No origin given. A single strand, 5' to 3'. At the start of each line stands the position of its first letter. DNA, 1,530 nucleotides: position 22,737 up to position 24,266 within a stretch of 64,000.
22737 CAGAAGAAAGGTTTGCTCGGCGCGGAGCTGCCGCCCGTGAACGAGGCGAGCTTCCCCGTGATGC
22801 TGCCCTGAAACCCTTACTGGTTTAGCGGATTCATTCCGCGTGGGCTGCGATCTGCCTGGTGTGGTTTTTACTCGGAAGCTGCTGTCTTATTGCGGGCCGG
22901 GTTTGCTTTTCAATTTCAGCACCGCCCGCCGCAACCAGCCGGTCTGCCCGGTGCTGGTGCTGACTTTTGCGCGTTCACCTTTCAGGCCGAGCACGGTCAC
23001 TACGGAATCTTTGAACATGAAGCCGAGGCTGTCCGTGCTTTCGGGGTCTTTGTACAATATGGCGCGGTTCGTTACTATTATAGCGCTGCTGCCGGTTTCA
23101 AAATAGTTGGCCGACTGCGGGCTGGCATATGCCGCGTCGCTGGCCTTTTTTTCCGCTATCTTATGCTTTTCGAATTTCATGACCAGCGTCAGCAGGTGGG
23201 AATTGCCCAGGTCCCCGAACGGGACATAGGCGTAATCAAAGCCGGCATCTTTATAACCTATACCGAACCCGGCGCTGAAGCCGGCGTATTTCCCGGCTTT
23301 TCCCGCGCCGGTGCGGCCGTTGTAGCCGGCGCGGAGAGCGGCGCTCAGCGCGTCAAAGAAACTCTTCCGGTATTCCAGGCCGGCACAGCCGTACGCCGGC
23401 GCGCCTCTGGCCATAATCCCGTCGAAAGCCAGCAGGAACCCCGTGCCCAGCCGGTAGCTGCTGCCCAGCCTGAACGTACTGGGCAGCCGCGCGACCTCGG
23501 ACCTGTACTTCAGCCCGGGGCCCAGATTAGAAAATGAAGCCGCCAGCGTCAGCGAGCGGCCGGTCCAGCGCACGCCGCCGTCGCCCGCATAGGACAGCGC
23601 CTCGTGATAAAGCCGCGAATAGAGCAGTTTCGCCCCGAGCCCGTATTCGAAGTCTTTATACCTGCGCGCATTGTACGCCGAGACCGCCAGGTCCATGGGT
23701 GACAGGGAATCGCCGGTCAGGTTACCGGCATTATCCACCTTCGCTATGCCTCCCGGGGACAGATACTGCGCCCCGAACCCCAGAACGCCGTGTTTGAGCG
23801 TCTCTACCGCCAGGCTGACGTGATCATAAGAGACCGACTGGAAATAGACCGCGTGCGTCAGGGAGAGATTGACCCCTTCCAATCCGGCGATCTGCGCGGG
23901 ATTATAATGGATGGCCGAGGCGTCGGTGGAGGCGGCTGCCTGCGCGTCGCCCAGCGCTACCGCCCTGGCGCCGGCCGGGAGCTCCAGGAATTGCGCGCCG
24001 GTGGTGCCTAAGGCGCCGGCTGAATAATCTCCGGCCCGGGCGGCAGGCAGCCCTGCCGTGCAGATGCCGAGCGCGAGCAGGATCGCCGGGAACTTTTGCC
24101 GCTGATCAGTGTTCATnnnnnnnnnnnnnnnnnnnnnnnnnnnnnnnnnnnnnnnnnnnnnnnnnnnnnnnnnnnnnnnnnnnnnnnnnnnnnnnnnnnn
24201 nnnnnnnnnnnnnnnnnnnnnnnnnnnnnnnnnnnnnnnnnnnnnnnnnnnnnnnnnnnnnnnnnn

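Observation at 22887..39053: Two CTD-bearing metalloproteases, each with its own adjacent PorV-like barrel carrying an extra domain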

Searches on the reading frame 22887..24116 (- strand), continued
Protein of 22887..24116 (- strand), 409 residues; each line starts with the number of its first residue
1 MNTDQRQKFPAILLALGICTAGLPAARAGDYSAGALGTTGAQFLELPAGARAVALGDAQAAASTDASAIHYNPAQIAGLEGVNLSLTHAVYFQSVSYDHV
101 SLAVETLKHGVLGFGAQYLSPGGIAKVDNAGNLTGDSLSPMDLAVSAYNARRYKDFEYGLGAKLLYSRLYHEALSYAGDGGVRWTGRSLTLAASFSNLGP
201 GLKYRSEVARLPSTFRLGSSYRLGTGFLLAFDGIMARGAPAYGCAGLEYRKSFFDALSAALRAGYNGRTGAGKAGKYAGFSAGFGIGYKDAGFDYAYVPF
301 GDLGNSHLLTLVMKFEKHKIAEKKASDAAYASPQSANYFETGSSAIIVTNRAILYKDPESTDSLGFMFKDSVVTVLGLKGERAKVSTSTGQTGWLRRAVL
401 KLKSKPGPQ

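Call 58: search_protein_families(library=pfam, proteins=[L005:1438-6474:+, L006:47-2578:+, L010:859-3609:+, L011:5250-9911:+, L012:5863-8253:+, L013:1566-5420:+, L023:5913-7967:+, L008:2603-6691:+], max_evalue=0.00001)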
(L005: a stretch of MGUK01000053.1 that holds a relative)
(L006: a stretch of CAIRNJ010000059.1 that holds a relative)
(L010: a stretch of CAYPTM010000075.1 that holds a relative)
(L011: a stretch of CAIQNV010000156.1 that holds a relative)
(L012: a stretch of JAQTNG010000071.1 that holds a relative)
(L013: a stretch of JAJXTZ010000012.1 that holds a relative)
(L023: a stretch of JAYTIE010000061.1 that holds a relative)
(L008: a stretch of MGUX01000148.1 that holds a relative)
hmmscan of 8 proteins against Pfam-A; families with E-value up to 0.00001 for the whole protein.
L005:1438-6474:+ (1679 aa): 5 families
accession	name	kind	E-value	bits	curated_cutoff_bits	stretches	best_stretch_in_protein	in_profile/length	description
PF01640.23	Peptidase_C10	-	4.7e-40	138.3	26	1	210-402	1-194/194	Peptidase C10 family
PF01833.30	TIG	-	4.1e-12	46.4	20.9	1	432-509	1-84/84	IPT/TIG domain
PF19077.6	Big_13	-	4.4e-09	37.2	27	0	1188-1227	62-102/102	Bacterial Ig-like domain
PF00041.27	fn3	-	2.5e-06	28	25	0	633-705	12-75/84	Fibronectin type III domain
PF13734.11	Inhibitor_I69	-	5.7e-06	27.1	25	0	95-153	31-87/98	Spi protease inhibitor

L006:47-2578:+ (844 aa): 1 family
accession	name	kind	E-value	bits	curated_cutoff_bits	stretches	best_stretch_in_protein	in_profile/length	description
PF00041.27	fn3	-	1.4e-08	35.2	25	1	493-560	14-76/84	Fibronectin type III domain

L010:859-3609:+ (917 aa): 2 families
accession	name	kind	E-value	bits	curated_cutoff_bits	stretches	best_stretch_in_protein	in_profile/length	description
PF01364.23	Peptidase_C25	-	5.2e-35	121.8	23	1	299-719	1-374/374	Peptidase family C25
PF08126.16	Propeptide_C25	-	2.1e-16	60.1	22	1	103-280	48-203/205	Propeptide_C25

L011:5250-9911:+ (1554 aa): 3 families
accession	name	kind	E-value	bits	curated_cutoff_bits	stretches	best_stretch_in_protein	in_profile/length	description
PF00041.27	fn3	-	6.8e-19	68.3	25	1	1101-1174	2-73/84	Fibronectin type III domain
PF16656.11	Pur_ac_phosph_N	-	2.6e-07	31.6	30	0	751-768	64-81/93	Purple acid Phosphatase, N-terminal domain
PF05547.17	Peptidase_M6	-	7.3e-07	29.2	22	0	256-306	214-264/294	Immune inhibitor A peptidase M6, catalytic domain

L012:5863-8253:+ (797 aa): 3 families
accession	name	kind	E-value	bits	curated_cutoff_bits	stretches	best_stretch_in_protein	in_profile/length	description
PF00041.27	fn3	-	6.2e-13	49.2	25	1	478-552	2-75/84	Fibronectin type III domain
PF06739.17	SBBP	-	5.3e-08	33.1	20.5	0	55-80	9-34/38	Beta-propeller repeat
PF13860.13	FlgD_ig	-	2.9e-06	27.6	27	0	735-784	19-75/79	FlgD Ig-like domain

L013:1566-5420:+ (1285 aa): 4 families
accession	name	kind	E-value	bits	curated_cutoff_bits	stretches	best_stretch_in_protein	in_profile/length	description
PF13385.13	Laminin_G_3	-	1.1e-42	146.2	27.6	2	875-1024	7-151/151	Concanavalin A-like lectin/glucanases superfamily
PF00041.27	fn3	-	4.6e-19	68.8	25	1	521-598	3-72/84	Fibronectin type III domain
PF16656.11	Pur_ac_phosph_N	-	2.8e-08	34.7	30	0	525-597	7-83/93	Purple acid Phosphatase, N-terminal domain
PF02210.31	Laminin_G_2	-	1.5e-07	32.3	22.9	1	229-332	17-125/126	Laminin G domain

L023:5913-7967:+ (685 aa): 1 family
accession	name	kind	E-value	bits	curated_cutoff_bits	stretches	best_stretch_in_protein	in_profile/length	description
PF02836.23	Glyco_hydro_2_C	-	2.1e-06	27.6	21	0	178-359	55-216/302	Glycosyl hydrolases family 2, TIM barrel domain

L008:2603-6691:+ (1363 aa): 3 families
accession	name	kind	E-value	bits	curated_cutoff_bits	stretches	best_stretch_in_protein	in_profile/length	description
PF01551.29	Peptidase_M23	-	1.8e-09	38.1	28.7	1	77-176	9-90/96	Peptidase family M23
PF08239.17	SH3_3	-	2e-08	34.7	27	0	228-281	1-53/54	Bacterial SH3 domain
PF00041.27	fn3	-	9.8e-07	29.3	25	0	928-993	10-75/84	Fibronectin type III domain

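Call 60: search_protein_families(library=ncbifam, proteins=[L010:859-3609:+, L010:3615-4553:+, L016:820-2067:+, L016:2118-3029:+, L045:6582-9944:+, L060:7260-9926:+], max_evalue=0.001)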
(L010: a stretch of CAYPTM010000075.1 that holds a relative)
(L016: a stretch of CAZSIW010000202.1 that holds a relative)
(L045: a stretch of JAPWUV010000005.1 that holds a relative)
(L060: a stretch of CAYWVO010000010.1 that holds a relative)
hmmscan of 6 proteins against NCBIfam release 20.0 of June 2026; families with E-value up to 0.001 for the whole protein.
L010:859-3609:+ (917 aa): 1 family
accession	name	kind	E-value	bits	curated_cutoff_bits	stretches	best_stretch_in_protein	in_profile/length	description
NF052228.1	T9SS_PorZ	equivalog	1e-08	34.1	260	1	808-911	662-750/757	type IX secretion system anionic LPS delivery protein PorZ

L010:3615-4553:+ (313 aa): 5 families
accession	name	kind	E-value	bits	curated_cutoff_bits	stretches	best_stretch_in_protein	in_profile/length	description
NF033709.1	PorV_fam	subfamily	3.3e-41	141.9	90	1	32-308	1-325/326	PorV/PorQ family protein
NF033711.1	T9SS_PorQ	equivalog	7.3e-33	114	220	1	15-213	8-210/335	type IX secretion system protein PorQ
NF052325.1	PorVQ2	equivalog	1.3e-16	60.4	325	1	14-123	6-115/354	putative type IX sorting system protein PorV2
NF033710.1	T9SS_OM_PorV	equivalog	5e-12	45.7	250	1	17-214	8-229/367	type IX secretion system outer membrane channel protein PorV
NF050080.1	pilus_FilD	exception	0.00072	17.9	970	0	38-80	23-65/549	putative pilus system OmpP1/FadL family transporter FilD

L016:820-2067:+ (416 aa): 0 families

L016:2118-3029:+ (304 aa): 4 families
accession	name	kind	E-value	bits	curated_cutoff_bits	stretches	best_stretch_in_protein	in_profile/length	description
NF033709.1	PorV_fam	subfamily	3.9e-53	181.1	90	1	26-304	1-326/326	PorV/PorQ family protein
NF033711.1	T9SS_PorQ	equivalog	2e-36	125.7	220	1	8-211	5-211/335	type IX secretion system protein PorQ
NF033710.1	T9SS_OM_PorV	equivalog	1.6e-21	76.9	250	1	22-211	19-229/367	type IX secretion system outer membrane channel protein PorV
NF052325.1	PorVQ2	equivalog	4.5e-08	32.4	325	1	28-185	26-195/354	putative type IX sorting system protein PorV2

L045:6582-9944:+ (1121 aa): 0 families

L060:7260-9926:+ (889 aa): 2 families
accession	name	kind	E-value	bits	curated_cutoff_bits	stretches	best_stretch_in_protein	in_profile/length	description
NF052228.1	T9SS_PorZ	equivalog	8.5e-05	21.2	260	1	773-881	666-747/757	type IX secretion system anionic LPS delivery protein PorZ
TIGR04183.1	Por_Secre_tail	domain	0.00045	20.2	23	0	814-887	12-71/72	T9SS type A sorting domain-containing protein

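Call 61: predict_structure(alignment_id=A2)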
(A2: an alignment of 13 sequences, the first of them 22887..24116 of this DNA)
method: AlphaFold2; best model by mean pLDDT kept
length: 409 residues; sequences in the alignment: 13
mean_pLDDT: 82.6   pTM: 0.66
mean pLDDT of the five models: 82.6, 82.0, 81.9, 81.5, 80.8
residues with pLDDT >= 90: 209; 70-90: 131; 50-70: 10; < 50: 59
segments of 3 or more residues with pLDDT < 50: 1-11, 14-38, 318-336, 406-409
pLDDT, mean of each block of 10 residues (from residue 1): 41 48 31 38 88 94 92 93 95 86 89 95 83 85 96 95 92 94 95 96 87 95 93 91 96 89 92 79 95 93 85 75 35 53 86 88 86 92 91 91 62
secondary structure, 60 per line:
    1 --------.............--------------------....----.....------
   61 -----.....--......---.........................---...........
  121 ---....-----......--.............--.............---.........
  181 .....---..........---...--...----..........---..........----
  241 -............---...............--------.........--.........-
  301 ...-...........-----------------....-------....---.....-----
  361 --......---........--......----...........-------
elements in order: H9-21 H42-45 H50-54 H66-70 H73-78 E82-91 E95-106 E110-120 E124-127 E133-138 E141-153 E156-168 E172-185 E189-198 E202-204 E207-209 E214-223 E227-236 E242-253 E257-266 H267-271 E280-288 E291-299 E305-315 H333-336 E344-347 E351-355 E363-368 E372-379 E382-387 E392-396 E400-402

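Call 63: fold_search(model_id=the predicted structure, library=pdb)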
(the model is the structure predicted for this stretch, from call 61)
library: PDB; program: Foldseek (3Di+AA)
matches with E <= 10: 998; with E <= 0.001: 80
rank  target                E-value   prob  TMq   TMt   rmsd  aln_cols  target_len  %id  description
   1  8gl6_F                1.2e-13  1.00  0.55  0.61   5.1       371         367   19  The Type 9 Secretion System in vitro assembled, RemA-CTD substrate bound complex (released 2024-01-31)
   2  6h3i_F                7.8e-12  1.00  0.54  0.63   4.6       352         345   18  Structural snapshots of the Type 9 protein translocon (released 2018-11-07)
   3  2r88_A                8.2e-09  1.00  0.45  0.50   8.9       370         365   11  Crystal structure of the long-chain fatty acid transporter FadL mutant delta S3 kink (released 2008-09-23)
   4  3pgr                  1.4e-08  1.00  0.46  0.49   7.9       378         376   12  Asp348Arg mutant of EcFadL (released 2011-05-25)
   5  3pgs_A                1.5e-08  1.00  0.41  0.40  10.5       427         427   10  Phe3Gly mutant of EcFadL (released 2011-05-25)
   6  2r8a_A                1.8e-08  1.00  0.45  0.50   8.8       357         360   11  Crystal structure of the long-chain fatty acid transporter FadL mutant delta N8 (released 2008-09-23)
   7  6z38                  2.1e-08  1.00  0.45  0.45   8.6       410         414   12  TodX deltaS2S3 mutant monoaromatic hydrocarbon channel (released 2020-11-04)
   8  3pgs_B                3.7e-08  1.00  0.42  0.40  10.8       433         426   11  Phe3Gly mutant of EcFadL (released 2011-05-25)
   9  1t1l_A                4.3e-08  1.00  0.46  0.44  10.2       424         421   11  Crystal structure of the long-chain fatty acid transporter FadL (released 2004-06-15)
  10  3bs0_A                1.3e-07  1.00  0.45  0.44   9.7       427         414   11  Crystal structure of the P. putida toluene transporter TodX (released 2008-06-10)
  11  3dwn_A                1.4e-07  1.00  0.42  0.41  11.1       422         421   10  Crystal structure of the long-chain fatty acid transporter FadL mutant A77E/S100R (released 2008-12-16)
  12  3dwo                  1.9e-07  1.00  0.41  0.38  11.4       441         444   12  Crystal structure of a Pseudomonas aeruginosa FadL homologue (released 2008-12-16)
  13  1t16_A                4.4e-07  1.00  0.43  0.42  11.5       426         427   11  Crystal structure of the bacterial fatty acid transporter FadL from Escherichia coli (released 2004-06-15)
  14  6z37                  5.2e-07  1.00  0.43  0.42   9.5       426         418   11  TodX monoaromatic hydrocarbon channel deltaS2 mutant (released 2020-11-04)
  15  6z34                  9.2e-07  1.00  0.45  0.48   8.6       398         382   12  CymD monoaromatic hydrocarbon channel (released 2020-11-04)
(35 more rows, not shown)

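Call 75: search_protein_families(library=pfam, proteins=[L043:6625-9861:+, L081:6657-9893:+, L045:6582-9944:+], max_evalue=1)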
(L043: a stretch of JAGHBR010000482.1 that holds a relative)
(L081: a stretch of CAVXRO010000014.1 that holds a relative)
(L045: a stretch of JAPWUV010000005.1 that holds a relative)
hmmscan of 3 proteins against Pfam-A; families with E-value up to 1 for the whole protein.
L043:6625-9861:+ (1079 aa): 0 families

L081:6657-9893:+ (1079 aa): 0 families

L045:6582-9944:+ (1121 aa): 1 family
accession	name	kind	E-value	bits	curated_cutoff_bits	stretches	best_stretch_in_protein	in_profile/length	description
PF16656.11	Pur_ac_phosph_N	-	0.0071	17.3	30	0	726-750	58-82/93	Purple acid Phosphatase, N-terminal domain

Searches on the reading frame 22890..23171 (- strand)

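Call 75: search_protein_families(library=pfam, proteins=[window:22890-23171:-], max_evalue=1)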
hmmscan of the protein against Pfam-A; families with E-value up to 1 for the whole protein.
seq(94 aa): 3 families
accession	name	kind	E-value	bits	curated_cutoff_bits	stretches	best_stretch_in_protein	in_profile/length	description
PF23795.1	SH3_YKFC_2nd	-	0.054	13.8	27.4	1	59-82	28-51/57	YKFC SH3b2 domain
PF08239.17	SH3_3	-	0.083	13.5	27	1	47-85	14-53/54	Bacterial SH3 domain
PF19087.6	DUF5776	-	0.15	12.7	27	1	23-65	1-44/67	Domain of unknown function (DUF5776)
